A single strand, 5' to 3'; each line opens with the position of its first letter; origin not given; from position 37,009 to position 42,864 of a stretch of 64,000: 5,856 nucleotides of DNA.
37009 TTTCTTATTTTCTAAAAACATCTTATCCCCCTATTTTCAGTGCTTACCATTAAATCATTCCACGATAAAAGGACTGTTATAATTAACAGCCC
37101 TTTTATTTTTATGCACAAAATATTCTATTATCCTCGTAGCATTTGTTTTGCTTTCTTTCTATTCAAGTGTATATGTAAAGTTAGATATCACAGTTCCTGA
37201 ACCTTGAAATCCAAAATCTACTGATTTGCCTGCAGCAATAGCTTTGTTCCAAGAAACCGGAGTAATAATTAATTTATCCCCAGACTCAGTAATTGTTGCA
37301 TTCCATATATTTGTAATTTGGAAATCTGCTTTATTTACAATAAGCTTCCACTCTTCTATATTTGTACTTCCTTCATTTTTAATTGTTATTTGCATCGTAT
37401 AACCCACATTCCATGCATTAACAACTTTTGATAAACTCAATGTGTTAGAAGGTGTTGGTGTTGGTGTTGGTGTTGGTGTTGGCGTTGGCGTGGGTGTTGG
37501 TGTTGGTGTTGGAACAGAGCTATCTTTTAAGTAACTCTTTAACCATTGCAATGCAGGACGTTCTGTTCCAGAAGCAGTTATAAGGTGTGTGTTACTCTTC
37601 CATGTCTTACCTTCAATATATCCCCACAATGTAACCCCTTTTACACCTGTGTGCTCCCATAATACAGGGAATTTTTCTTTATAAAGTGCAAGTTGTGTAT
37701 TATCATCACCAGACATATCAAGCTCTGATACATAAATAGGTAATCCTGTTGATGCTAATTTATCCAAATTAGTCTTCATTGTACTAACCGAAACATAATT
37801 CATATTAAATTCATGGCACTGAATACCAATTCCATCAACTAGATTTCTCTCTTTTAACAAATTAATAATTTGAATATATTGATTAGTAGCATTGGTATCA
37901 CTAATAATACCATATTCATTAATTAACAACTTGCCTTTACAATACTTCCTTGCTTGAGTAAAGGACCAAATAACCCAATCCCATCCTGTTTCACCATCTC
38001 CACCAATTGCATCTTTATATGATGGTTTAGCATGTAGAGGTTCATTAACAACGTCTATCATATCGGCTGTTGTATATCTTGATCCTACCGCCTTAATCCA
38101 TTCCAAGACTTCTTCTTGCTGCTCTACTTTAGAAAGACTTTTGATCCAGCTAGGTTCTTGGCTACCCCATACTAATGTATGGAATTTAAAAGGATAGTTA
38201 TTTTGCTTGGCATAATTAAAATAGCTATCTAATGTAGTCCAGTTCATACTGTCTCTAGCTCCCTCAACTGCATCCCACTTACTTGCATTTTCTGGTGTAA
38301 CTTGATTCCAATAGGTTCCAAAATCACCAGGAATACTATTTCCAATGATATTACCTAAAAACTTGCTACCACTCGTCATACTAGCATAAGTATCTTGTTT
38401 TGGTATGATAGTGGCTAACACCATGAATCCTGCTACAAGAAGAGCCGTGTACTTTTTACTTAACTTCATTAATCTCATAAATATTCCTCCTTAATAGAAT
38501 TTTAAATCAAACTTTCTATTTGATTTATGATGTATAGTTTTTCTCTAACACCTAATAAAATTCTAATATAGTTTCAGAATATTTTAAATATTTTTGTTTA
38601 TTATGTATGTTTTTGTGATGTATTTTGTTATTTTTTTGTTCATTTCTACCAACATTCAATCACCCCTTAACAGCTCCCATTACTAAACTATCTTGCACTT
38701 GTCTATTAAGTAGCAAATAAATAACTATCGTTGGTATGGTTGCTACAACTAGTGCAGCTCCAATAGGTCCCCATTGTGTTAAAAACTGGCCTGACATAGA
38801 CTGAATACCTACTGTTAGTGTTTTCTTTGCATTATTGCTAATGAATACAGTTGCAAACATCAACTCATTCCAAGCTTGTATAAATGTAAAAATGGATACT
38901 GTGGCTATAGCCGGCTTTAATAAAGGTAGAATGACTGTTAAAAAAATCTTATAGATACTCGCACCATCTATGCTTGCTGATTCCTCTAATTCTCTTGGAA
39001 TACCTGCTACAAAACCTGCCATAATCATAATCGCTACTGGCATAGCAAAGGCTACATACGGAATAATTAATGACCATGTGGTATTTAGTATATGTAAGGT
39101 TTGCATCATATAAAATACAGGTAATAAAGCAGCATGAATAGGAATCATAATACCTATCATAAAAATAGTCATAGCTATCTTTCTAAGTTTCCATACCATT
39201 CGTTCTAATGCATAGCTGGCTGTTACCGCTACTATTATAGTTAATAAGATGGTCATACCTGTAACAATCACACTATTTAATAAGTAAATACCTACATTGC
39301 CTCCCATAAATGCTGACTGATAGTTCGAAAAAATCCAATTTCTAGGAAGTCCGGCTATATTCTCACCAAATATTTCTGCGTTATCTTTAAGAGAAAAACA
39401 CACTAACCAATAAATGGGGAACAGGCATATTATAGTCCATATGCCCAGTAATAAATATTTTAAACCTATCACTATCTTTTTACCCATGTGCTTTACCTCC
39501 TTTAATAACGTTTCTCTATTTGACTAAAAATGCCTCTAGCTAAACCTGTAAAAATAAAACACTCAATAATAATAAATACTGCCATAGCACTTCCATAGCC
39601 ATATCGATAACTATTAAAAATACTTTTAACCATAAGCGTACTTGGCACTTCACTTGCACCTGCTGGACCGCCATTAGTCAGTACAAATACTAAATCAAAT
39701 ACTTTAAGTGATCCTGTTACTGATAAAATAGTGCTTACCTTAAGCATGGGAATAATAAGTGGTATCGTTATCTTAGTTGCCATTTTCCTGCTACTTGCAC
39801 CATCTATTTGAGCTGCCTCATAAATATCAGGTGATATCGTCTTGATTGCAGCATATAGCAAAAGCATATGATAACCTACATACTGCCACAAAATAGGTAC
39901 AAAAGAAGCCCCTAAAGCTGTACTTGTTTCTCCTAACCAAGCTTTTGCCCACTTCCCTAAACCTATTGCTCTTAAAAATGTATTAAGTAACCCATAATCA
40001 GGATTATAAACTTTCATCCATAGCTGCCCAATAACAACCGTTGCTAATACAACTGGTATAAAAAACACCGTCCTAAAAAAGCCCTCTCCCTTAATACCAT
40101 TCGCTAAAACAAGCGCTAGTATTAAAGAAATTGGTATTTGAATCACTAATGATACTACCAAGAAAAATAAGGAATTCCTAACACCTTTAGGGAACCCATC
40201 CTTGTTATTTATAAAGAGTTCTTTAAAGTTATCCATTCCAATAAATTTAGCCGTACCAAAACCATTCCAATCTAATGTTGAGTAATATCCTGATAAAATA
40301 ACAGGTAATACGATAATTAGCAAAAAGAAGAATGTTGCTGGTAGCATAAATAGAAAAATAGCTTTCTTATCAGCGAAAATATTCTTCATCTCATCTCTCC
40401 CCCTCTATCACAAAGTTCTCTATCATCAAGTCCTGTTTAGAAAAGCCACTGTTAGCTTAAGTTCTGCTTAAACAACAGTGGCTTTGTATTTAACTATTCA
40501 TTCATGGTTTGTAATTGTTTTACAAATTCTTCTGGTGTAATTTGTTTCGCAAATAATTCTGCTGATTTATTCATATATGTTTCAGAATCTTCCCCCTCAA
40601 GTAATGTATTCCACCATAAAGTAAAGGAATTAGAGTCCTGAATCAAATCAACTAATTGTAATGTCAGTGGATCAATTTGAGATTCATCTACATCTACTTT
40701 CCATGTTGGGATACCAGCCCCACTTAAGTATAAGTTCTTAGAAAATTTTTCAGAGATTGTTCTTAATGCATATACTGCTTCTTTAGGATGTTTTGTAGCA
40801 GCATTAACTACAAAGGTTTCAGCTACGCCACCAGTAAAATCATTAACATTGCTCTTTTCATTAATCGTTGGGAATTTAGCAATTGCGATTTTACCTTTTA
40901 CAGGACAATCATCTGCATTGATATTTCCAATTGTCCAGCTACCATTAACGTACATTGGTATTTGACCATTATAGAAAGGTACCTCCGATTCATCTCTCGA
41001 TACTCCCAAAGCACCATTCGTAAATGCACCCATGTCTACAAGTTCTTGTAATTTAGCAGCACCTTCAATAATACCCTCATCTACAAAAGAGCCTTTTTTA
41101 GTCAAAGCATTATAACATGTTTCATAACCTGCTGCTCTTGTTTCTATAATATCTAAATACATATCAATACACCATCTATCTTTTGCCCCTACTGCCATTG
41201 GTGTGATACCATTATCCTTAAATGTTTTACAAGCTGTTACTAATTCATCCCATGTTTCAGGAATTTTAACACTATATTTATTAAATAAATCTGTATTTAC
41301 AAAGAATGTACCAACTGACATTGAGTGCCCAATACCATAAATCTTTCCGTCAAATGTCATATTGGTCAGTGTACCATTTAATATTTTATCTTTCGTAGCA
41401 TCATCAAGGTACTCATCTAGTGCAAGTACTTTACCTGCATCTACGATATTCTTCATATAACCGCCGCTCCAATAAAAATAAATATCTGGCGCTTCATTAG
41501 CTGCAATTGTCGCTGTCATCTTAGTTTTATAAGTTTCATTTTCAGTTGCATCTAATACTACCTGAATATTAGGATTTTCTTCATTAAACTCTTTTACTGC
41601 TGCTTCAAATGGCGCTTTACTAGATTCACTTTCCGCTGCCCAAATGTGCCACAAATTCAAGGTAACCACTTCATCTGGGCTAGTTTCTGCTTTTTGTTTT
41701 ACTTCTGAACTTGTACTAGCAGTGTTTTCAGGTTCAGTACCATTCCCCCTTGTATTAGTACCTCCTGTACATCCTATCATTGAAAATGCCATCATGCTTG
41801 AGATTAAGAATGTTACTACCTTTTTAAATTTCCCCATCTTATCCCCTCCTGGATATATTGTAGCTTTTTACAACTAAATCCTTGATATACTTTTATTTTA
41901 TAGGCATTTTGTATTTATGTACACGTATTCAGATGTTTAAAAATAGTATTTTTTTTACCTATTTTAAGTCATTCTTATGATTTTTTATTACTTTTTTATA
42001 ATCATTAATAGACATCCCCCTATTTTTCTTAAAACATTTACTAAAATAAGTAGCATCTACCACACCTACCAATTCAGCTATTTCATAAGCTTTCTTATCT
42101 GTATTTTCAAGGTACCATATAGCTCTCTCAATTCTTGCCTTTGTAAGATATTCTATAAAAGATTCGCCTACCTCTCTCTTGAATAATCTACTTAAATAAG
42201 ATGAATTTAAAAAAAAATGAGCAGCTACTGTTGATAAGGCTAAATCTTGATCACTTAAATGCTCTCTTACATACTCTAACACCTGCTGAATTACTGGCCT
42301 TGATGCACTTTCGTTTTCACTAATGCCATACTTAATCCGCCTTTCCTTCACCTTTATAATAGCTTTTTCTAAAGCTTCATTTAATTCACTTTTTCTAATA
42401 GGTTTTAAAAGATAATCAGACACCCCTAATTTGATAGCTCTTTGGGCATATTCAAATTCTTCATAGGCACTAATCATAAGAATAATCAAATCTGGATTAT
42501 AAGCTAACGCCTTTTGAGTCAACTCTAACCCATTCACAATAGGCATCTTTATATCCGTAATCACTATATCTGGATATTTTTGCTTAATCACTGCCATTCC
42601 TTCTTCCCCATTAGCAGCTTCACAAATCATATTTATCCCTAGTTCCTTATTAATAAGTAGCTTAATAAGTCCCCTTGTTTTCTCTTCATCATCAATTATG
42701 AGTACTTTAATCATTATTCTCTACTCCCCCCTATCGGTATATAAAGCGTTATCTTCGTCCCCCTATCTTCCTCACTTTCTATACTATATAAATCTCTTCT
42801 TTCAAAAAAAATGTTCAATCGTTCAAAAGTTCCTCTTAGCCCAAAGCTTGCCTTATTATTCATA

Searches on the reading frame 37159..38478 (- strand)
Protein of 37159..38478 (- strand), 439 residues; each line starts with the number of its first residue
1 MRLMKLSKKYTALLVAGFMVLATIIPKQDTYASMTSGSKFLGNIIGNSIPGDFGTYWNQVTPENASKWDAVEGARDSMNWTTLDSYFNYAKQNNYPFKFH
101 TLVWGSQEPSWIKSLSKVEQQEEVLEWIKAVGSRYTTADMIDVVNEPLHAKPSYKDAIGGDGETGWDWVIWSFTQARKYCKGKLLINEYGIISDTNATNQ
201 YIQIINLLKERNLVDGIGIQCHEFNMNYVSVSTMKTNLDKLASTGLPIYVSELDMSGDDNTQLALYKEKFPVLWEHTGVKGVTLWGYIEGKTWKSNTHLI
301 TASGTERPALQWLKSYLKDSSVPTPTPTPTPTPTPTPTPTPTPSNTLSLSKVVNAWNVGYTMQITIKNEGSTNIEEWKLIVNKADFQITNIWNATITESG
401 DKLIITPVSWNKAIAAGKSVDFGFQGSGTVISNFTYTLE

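Call 88: search_protein_families(library=pfam, proteins=[window:37159-38478:-], max_evalue=0.00001)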
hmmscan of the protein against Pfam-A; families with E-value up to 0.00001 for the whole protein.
window:37159-38478:- (439 aa): 3 families
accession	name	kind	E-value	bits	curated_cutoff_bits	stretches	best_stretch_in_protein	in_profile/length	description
PF00331.26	Glyco_hydro_10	-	6.7e-64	216.5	22.1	1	52-313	31-308/311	Glycosyl hydrolase family 10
PF00553.25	CBM_2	-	2.3e-21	76.5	24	1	351-430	6-86/101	Cellulose binding domain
PF09478.16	CBM49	-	4.4e-06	27.4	23.4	1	360-424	19-77/80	Carbohydrate binding domain CBM49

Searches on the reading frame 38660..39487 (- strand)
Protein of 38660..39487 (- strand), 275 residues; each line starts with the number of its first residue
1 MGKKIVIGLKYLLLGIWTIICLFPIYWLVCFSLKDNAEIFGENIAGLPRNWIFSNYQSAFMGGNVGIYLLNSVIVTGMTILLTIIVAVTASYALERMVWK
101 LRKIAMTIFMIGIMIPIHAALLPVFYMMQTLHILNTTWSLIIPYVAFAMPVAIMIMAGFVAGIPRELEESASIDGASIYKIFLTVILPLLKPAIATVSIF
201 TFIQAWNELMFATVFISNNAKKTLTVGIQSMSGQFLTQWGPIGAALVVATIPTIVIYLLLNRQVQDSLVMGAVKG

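Call 88: search_protein_families(library=pfam, proteins=[window:38660-39487:-], max_evalue=0.00001)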
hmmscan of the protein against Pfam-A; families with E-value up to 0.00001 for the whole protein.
window:38660-39487:- (275 aa): 1 family
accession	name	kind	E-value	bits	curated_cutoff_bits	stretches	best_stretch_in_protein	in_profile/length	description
PF00528.27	BPD_transp_1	-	5.4e-18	65.8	26.4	1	87-263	9-177/184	Binding-protein-dependent transport system inner membrane component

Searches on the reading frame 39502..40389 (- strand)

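Call 88: search_protein_families(library=pfam, proteins=[window:39502-40389:-], max_evalue=0.00001)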
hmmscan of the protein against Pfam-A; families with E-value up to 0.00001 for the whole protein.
window:39502-40389:- (295 aa): 1 family
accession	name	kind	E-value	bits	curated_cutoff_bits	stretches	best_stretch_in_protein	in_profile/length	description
PF00528.27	BPD_transp_1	-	1.4e-12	48.2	26.4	1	85-285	2-176/184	Binding-protein-dependent transport system inner membrane component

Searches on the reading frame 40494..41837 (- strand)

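Call 108: search_protein_families(library=pfam, proteins=[window:40494-41837:-], max_evalue=0.00001)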
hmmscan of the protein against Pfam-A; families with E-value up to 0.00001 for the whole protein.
window:40494-41837:- (447 aa): 2 families
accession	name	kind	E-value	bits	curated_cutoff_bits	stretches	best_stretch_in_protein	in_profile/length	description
PF01547.30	SBP_bac_1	-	3.3e-34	119.7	26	1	71-354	5-293/307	Bacterial extracellular solute-binding protein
PF13416.11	SBP_bac_8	-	2e-26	93.9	27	1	79-355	1-236/279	Bacterial extracellular solute-binding protein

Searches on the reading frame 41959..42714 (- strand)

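Call 108: search_protein_families(library=pfam, proteins=[window:41959-42714:-], max_evalue=0.00001)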
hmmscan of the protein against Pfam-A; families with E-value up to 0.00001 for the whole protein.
window:41959-42714:- (251 aa): 3 families
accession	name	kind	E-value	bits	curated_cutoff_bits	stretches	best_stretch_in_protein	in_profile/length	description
PF00072.30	Response_reg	-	4.5e-27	94.9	30.2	1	4-115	1-110/111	Response regulator receiver domain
PF12833.13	HTH_18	-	2.4e-18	66.6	33.6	1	164-241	2-79/80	Helix-turn-helix domain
PF00165.29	HTH_AraC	-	1.7e-15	57.1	26.6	1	150-191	2-42/42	Bacterial regulatory helix-turn-helix proteins, AraC family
